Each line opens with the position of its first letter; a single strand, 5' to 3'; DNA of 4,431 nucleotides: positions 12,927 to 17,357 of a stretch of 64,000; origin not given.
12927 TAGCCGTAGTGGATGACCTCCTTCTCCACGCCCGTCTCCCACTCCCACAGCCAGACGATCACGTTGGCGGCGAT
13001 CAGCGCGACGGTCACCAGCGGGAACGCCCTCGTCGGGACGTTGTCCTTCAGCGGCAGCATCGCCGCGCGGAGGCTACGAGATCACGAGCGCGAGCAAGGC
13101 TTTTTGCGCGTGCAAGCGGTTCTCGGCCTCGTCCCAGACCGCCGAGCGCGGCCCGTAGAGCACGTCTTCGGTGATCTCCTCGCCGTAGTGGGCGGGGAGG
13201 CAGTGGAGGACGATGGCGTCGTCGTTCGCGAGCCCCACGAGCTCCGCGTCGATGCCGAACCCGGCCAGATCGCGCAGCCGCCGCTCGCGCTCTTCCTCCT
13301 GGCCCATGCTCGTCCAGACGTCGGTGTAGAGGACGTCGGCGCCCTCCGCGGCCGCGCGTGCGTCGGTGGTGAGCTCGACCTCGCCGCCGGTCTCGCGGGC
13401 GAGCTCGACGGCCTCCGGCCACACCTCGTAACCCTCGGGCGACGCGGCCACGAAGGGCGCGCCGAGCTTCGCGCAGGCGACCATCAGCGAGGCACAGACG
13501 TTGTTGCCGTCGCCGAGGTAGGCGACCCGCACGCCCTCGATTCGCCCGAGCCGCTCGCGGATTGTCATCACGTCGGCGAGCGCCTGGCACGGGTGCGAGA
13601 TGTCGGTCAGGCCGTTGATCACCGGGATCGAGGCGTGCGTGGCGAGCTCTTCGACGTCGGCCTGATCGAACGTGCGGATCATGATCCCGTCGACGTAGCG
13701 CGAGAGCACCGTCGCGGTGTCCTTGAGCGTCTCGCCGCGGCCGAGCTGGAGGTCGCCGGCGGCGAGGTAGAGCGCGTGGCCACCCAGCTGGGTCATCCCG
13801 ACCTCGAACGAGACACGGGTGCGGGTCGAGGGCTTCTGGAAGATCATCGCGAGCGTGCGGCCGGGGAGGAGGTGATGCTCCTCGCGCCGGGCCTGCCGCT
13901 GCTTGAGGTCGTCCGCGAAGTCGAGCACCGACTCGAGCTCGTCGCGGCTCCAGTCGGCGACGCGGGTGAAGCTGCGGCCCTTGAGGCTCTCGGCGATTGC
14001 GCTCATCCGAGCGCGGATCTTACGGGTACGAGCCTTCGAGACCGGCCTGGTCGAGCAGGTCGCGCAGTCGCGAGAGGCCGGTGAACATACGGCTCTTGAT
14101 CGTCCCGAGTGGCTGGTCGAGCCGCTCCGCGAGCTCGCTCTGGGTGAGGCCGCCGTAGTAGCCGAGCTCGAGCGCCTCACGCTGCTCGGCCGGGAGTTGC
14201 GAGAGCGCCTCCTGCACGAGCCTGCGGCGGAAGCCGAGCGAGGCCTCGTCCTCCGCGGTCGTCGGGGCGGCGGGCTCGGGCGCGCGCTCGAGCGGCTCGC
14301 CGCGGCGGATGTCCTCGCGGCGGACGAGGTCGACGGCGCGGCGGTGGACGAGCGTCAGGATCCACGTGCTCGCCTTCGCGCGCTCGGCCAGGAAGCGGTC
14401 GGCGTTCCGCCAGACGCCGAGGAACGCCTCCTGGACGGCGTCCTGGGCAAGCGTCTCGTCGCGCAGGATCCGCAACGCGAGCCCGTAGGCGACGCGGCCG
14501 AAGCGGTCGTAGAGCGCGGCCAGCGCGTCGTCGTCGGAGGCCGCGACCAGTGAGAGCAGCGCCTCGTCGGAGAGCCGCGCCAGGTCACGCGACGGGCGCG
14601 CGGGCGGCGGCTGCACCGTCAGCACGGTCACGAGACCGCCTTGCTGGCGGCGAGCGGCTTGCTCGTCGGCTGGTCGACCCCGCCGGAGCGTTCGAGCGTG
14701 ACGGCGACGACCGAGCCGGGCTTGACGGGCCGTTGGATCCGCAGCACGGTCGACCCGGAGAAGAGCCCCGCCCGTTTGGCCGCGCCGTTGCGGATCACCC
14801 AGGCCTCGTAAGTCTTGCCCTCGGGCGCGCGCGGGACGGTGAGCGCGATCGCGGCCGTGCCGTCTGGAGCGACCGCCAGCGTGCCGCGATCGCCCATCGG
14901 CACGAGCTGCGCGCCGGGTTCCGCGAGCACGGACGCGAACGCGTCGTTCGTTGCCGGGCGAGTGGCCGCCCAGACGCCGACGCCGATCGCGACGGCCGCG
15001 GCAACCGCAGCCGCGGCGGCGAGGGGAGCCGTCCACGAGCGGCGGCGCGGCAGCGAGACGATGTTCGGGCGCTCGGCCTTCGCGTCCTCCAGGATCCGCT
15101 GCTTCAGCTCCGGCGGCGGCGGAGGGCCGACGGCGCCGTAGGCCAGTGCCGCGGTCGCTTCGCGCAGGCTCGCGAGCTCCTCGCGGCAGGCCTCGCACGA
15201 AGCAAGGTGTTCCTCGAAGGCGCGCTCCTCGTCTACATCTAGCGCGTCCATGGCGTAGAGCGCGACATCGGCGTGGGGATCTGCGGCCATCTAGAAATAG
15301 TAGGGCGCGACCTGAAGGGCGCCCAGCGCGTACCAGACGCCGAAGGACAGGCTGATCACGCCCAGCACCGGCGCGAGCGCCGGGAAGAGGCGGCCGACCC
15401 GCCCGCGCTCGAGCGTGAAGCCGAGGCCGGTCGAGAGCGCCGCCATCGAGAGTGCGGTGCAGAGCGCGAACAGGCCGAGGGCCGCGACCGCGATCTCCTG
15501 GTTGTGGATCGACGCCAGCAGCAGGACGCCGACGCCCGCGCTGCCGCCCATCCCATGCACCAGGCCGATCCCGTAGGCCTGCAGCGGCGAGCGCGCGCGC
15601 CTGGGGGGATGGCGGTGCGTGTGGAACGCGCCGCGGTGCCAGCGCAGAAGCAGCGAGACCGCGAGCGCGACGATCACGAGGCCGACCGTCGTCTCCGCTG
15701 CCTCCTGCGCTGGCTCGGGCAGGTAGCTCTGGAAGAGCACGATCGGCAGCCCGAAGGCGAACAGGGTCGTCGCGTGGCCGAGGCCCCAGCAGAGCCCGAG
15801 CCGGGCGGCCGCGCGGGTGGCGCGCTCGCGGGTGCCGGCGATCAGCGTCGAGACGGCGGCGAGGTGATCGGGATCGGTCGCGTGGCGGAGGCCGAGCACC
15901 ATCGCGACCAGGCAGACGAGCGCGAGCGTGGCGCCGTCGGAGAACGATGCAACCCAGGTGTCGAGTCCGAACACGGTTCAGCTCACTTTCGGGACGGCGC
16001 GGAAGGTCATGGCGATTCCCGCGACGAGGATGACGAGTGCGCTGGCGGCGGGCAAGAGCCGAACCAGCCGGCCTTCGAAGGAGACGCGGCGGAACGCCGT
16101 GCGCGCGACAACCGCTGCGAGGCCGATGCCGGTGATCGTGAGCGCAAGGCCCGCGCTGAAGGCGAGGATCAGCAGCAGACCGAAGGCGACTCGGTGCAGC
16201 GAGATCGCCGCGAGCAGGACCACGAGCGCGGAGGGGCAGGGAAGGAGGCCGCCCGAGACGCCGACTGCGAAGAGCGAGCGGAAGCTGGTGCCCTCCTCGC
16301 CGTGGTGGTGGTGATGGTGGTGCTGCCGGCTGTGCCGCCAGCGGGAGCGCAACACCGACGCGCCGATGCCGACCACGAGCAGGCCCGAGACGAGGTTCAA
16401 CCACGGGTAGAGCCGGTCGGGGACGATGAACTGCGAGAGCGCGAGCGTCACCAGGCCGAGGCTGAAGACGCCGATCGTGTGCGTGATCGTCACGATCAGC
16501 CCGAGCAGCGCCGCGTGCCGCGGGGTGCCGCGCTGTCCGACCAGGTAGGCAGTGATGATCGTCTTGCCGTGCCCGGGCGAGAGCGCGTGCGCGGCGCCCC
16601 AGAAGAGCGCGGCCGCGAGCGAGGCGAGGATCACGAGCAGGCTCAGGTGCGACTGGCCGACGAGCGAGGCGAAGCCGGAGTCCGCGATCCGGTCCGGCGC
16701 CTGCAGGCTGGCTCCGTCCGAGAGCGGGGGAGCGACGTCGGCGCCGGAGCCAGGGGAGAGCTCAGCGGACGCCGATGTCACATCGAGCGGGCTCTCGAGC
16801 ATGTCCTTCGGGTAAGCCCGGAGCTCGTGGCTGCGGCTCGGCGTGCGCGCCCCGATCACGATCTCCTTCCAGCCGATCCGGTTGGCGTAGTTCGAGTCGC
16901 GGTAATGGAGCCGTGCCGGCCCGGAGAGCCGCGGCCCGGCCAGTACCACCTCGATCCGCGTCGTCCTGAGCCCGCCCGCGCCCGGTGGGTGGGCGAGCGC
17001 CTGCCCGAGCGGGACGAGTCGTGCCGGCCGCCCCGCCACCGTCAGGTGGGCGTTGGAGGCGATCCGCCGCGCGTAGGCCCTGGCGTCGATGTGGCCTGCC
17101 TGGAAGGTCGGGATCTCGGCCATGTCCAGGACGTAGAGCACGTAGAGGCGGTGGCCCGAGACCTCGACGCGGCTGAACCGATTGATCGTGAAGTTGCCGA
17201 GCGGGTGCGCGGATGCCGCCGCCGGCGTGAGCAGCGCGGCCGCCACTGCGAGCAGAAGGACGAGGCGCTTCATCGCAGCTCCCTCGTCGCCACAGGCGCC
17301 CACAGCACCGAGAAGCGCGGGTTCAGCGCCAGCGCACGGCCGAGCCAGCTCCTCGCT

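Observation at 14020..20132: Six-gene envelope cassette: DUF4331, TPR, two NicO/RcnA-like transporters, RskA-like anti-sigma and ECF sigma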

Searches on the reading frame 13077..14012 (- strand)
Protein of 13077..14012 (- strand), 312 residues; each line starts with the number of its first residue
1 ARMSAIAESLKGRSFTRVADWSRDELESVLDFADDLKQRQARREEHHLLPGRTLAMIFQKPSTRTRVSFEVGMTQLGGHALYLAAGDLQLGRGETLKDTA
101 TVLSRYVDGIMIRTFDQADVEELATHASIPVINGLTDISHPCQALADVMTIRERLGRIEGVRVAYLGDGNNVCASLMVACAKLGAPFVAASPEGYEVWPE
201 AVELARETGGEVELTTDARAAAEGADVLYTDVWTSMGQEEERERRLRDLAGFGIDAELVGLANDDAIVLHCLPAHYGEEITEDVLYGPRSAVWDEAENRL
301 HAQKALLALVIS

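Call 74: search_protein_families(library=pfam, proteins=[window:13077-14012:-], max_evalue=0.01)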
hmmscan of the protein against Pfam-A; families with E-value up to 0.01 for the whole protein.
window:13077-14012:- (312 aa): 2 families
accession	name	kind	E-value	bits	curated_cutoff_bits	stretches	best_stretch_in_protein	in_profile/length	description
PF02729.26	OTCace_N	-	4.6e-55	186.2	29.9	1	13-153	1-148/148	Aspartate/ornithine carbamoyltransferase, carbamoyl-P binding domain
PF00185.30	OTCace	-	8.2e-55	185.6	29.4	1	159-309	1-156/157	Aspartate/ornithine carbamoyltransferase, Asp/Orn binding domain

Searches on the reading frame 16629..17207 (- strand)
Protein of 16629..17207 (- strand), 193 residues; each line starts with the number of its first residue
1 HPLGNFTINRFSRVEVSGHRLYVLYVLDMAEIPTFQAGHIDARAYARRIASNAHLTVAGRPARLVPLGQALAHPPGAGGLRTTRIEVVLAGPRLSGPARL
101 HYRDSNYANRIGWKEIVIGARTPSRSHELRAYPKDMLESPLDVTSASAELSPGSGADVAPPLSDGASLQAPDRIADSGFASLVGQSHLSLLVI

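Call 62: search_solved_structures(query=window:16629-17207:-, max_evalue=10, show_alignments=2)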
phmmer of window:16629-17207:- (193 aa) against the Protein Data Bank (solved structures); distinct sequences matched with E-value up to 10: 1.
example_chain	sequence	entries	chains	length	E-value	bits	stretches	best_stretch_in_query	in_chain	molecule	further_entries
4v0h_A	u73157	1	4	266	0.96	12.6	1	53-103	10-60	METALLO-BETA-LACTAMASE DOMAIN-CONTAINING PROTEIN 1 1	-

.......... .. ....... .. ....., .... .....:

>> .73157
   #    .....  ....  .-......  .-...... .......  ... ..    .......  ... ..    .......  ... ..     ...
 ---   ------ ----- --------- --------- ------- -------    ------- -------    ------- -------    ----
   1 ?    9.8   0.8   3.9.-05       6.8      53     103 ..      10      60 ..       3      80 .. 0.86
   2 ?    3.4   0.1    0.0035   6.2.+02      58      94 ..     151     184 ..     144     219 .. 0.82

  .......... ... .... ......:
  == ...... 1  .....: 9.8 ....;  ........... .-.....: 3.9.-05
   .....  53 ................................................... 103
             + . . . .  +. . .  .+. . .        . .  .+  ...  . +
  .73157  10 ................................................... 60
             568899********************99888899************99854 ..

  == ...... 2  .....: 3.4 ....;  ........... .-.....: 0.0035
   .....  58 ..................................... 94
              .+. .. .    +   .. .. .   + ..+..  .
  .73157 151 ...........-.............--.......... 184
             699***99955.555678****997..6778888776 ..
